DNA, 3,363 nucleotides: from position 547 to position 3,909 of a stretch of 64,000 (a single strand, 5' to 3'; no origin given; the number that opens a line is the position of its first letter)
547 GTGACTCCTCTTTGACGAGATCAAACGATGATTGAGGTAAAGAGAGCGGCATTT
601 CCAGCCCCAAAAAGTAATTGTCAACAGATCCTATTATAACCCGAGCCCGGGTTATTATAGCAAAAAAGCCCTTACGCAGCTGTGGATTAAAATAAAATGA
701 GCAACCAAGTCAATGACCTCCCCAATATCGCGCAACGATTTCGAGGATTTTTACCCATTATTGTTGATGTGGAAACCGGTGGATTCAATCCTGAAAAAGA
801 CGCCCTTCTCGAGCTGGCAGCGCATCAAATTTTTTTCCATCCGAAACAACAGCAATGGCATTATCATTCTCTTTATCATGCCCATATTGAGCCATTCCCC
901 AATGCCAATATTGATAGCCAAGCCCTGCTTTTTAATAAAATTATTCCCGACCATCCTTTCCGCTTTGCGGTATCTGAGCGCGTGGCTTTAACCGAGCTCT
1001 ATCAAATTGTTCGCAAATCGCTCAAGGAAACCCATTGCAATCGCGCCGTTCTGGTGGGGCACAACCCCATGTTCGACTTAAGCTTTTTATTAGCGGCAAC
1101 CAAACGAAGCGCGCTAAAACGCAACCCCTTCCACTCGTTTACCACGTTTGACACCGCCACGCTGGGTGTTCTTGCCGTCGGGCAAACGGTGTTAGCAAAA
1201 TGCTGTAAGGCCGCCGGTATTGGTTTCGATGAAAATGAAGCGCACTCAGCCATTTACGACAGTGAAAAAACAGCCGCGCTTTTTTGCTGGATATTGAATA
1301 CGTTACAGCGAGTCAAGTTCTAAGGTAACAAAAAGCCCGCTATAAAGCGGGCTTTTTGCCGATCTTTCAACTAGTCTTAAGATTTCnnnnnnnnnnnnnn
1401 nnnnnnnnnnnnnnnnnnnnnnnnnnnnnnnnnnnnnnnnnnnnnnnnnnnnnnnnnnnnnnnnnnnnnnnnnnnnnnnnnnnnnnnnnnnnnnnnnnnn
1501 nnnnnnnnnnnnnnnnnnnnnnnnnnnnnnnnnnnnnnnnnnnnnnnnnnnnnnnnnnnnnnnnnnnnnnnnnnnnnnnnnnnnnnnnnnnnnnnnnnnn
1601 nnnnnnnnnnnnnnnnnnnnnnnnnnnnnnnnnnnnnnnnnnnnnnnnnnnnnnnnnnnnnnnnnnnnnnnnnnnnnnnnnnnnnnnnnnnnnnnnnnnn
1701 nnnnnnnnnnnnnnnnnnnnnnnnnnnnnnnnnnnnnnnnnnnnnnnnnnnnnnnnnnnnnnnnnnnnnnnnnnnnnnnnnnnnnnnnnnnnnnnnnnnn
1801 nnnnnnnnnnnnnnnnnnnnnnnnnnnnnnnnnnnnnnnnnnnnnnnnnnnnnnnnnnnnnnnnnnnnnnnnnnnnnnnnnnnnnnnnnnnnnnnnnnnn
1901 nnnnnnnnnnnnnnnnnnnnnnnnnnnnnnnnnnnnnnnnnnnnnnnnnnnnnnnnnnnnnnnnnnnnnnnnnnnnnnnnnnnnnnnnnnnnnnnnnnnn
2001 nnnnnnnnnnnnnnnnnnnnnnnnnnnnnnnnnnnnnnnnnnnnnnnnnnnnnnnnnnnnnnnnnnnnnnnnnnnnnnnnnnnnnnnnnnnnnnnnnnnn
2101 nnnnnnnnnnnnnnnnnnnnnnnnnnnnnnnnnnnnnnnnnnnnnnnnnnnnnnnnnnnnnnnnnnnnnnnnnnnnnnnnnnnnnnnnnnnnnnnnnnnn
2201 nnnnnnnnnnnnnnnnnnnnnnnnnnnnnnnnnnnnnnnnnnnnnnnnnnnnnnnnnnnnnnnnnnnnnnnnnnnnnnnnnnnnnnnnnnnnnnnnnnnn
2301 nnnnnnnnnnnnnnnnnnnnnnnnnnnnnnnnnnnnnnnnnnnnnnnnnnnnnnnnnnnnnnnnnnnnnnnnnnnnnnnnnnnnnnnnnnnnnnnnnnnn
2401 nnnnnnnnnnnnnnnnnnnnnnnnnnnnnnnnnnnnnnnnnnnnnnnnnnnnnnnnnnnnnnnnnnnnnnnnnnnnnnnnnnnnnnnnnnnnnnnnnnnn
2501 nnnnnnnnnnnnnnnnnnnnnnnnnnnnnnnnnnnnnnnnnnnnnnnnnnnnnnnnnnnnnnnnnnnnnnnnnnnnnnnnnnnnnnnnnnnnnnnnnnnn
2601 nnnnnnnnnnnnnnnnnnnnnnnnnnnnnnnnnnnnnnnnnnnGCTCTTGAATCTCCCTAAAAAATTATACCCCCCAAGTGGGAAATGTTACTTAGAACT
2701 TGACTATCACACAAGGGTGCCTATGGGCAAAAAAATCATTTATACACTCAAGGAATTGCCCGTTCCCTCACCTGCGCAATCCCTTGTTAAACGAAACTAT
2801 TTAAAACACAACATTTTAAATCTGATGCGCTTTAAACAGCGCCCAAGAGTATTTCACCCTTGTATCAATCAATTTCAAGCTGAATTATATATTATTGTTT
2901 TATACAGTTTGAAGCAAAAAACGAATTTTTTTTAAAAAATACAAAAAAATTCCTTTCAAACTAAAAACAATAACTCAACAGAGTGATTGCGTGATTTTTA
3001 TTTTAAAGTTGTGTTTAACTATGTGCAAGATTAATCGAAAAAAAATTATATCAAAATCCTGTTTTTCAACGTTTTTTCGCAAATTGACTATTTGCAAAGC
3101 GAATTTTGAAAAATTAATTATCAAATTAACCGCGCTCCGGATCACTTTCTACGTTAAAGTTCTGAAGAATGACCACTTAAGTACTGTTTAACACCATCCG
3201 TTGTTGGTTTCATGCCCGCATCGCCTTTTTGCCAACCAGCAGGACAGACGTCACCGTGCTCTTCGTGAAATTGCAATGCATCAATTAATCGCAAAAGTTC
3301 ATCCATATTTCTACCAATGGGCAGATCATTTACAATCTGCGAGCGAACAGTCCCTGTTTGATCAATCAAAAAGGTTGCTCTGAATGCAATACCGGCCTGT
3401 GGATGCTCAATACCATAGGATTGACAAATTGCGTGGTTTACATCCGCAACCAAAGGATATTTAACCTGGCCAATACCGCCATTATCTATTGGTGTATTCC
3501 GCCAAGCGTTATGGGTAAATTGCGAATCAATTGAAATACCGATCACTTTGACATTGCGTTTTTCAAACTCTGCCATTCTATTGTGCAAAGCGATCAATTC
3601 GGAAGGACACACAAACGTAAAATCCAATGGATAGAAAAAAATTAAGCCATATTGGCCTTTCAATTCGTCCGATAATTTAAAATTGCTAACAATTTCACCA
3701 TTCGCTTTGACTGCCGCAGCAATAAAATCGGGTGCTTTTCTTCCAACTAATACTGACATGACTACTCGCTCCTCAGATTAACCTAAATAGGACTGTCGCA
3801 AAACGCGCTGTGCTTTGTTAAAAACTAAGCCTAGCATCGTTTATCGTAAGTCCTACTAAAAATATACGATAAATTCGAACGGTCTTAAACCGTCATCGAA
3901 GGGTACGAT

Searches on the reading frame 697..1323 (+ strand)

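Call 35: search_protein_families(library=pfam, proteins=[window:697-1323:+], max_evalue=0.00001)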
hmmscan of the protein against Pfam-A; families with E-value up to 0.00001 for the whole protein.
window:697-1323:+ (208 aa): 1 family
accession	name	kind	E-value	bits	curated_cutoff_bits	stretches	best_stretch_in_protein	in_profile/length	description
PF00929.31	RNase_T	-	7.2e-19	69.4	24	1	21-196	1-164/164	Exonuclease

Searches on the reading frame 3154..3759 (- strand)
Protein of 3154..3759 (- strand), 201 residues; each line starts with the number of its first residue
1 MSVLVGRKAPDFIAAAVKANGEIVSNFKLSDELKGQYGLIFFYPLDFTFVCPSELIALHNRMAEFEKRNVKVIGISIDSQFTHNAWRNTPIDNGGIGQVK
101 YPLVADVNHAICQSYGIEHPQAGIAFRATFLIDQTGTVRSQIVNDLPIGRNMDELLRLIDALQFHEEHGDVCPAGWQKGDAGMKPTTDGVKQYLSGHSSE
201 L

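Call 35: search_protein_families(library=pfam, proteins=[window:3154-3759:-], max_evalue=0.00001)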
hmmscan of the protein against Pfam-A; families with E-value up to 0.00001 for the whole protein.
window:3154-3759:- (201 aa): 3 families
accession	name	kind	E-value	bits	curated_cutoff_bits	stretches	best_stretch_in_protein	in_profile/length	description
PF00578.27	AhpC-TSA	-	5.8e-34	117.1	26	1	5-140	1-123/124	AhpC/TSA family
PF08534.16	Redoxin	-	1.1e-16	61.4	26.6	1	5-147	2-137/148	Redoxin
PF10417.14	1-cysPrx_C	-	9.1e-15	54.8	21.1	1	161-196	1-41/41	C-terminal domain of 1-Cys peroxiredoxin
